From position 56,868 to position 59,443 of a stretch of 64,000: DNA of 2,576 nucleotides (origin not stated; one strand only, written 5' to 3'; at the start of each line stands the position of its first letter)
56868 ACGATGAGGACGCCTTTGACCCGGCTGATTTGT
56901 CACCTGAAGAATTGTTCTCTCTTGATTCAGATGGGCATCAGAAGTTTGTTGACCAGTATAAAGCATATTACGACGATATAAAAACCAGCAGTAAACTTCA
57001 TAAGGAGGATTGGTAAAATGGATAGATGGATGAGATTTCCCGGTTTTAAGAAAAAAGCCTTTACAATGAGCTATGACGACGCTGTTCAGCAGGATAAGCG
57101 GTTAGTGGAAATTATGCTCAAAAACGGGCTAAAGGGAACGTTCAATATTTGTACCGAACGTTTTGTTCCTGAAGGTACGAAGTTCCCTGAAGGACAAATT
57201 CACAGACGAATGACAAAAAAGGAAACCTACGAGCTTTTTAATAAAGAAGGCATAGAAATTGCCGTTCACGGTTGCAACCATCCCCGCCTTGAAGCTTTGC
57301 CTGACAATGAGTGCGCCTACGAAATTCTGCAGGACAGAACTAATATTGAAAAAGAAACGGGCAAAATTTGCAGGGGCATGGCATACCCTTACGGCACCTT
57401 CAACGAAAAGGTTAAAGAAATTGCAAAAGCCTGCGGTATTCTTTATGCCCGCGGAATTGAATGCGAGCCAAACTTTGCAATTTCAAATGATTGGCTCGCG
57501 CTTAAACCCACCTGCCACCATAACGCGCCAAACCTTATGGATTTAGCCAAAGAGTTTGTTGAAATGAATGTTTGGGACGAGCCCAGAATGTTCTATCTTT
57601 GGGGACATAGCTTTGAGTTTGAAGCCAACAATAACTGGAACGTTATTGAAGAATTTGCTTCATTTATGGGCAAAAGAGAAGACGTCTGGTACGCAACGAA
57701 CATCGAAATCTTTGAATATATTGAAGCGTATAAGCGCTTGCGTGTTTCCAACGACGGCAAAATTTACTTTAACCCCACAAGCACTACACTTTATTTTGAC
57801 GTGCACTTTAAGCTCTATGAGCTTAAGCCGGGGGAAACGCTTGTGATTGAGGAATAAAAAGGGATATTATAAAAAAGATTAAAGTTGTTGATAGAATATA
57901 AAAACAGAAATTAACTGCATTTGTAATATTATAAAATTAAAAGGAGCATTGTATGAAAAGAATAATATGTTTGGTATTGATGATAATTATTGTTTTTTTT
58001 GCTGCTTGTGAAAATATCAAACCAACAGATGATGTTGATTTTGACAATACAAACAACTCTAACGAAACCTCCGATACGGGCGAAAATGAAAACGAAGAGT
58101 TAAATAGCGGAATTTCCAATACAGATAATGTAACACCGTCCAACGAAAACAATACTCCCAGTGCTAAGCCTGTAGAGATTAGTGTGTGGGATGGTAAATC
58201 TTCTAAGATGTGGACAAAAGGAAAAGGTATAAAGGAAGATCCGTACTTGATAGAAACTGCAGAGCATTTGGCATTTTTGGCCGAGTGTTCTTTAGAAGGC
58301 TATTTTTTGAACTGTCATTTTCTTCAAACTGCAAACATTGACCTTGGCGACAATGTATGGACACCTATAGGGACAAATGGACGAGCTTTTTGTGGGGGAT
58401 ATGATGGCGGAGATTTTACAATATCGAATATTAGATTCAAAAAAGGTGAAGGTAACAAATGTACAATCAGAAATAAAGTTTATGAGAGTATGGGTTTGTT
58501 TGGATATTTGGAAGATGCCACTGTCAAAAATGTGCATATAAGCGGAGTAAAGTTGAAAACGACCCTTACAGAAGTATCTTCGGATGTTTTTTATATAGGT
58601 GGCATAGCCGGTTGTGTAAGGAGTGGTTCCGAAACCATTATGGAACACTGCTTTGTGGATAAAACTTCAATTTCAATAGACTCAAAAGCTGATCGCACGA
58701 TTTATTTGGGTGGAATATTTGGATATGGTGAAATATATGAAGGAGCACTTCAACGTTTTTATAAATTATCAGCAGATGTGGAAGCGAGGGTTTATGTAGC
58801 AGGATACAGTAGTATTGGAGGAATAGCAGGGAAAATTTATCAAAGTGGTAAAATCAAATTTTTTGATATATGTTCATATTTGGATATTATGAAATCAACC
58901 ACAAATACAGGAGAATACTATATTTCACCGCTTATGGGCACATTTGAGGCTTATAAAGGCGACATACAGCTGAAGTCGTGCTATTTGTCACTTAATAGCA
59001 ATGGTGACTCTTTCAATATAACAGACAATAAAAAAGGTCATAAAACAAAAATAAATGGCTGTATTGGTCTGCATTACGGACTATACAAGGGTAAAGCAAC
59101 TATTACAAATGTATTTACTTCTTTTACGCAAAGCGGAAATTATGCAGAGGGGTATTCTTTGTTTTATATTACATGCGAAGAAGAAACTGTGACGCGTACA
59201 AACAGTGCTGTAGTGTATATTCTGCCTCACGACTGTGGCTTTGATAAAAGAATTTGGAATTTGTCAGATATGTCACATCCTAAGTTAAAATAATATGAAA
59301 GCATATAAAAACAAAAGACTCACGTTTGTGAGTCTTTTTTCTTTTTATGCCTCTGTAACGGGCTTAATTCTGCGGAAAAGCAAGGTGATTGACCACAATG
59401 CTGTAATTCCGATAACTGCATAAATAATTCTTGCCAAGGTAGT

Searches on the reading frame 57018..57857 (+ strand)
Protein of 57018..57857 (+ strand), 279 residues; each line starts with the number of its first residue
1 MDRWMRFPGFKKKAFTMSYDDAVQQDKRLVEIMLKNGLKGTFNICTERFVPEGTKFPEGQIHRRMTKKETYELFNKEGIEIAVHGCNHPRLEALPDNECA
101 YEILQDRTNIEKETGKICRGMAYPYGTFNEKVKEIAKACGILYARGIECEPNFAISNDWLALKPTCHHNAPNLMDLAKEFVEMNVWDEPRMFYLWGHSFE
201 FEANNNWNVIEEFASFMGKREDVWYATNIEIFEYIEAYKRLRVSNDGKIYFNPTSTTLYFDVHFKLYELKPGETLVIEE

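Call 90: search_protein_families(library=ncbifam, proteins=[window:57018-57857:+], max_evalue=0.01)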
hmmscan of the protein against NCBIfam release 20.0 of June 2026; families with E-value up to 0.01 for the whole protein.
window:57018-57857:+ (279 aa): 8 families
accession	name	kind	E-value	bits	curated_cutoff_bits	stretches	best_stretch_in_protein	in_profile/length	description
TIGR02764.1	spore_ybaN_pdaB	equivalog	2.6e-07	30.6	237.4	1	15-140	10-120/191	polysaccharide deacetylase family sporulation protein PdaB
TIGR02873.1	spore_ylxY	hypoth_equivalog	9.9e-06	25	391.5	1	54-138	115-197/268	probable sporulation protein, polysaccharide deacetylase family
TIGR03938.2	deacetyl_PgaB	equivalog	0.00016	20.1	321.9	1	106-181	190-264/621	poly-beta-1,6-N-acetyl-D-glucosamine N-deacetylase PgaB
TIGR04243.1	nodulat_NodB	equivalog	0.00018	21.1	240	1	75-141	51-118/197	chitooligosaccharide deacetylase NodB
TIGR03933.1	PIA_icaB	equivalog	0.00065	19.3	248.35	1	95-148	158-211/245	intercellular adhesin biosynthesis polysaccharide N-deacetylase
NF045821.1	PgAcgDacpgdA1_Bac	equivalog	0.0012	17.8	400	1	15-134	90-196/282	peptidoglycan-N-acetylglucosamine deacetylase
NF050820.1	PolSacchBiosHfsH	equivalog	0.0015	18.3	400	1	14-135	35-150/249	oligosaccharide deacetylase HfsH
TIGR02884.1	spore_pdaA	equivalog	0.0028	17.4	298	1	68-140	79-152/224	delta-lactam-biosynthetic de-N-acetylase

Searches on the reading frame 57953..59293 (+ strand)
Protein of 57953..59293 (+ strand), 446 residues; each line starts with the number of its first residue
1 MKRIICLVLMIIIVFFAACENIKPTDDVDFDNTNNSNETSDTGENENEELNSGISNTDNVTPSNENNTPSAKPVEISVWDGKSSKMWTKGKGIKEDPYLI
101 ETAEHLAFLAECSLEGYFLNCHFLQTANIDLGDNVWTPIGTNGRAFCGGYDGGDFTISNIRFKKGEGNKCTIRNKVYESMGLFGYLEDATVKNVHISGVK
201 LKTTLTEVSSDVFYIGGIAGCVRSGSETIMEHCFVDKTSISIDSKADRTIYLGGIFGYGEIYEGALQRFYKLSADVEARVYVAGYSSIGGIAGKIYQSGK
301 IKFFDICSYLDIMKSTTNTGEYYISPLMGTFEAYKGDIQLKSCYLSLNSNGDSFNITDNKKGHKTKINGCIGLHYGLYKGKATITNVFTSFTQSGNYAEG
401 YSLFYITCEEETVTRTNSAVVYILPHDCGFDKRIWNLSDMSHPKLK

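Call 90: search_protein_families(library=ncbifam, proteins=[window:57953-59293:+], max_evalue=0.01)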
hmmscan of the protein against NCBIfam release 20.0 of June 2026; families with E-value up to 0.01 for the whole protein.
window:57953-59293:+ (446 aa): 1 family
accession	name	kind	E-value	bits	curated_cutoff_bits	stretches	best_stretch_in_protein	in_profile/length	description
NF046021.1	ZmpC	exception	0.00042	17.6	3000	1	170-325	1124-1269/2181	zinc metalloprotease C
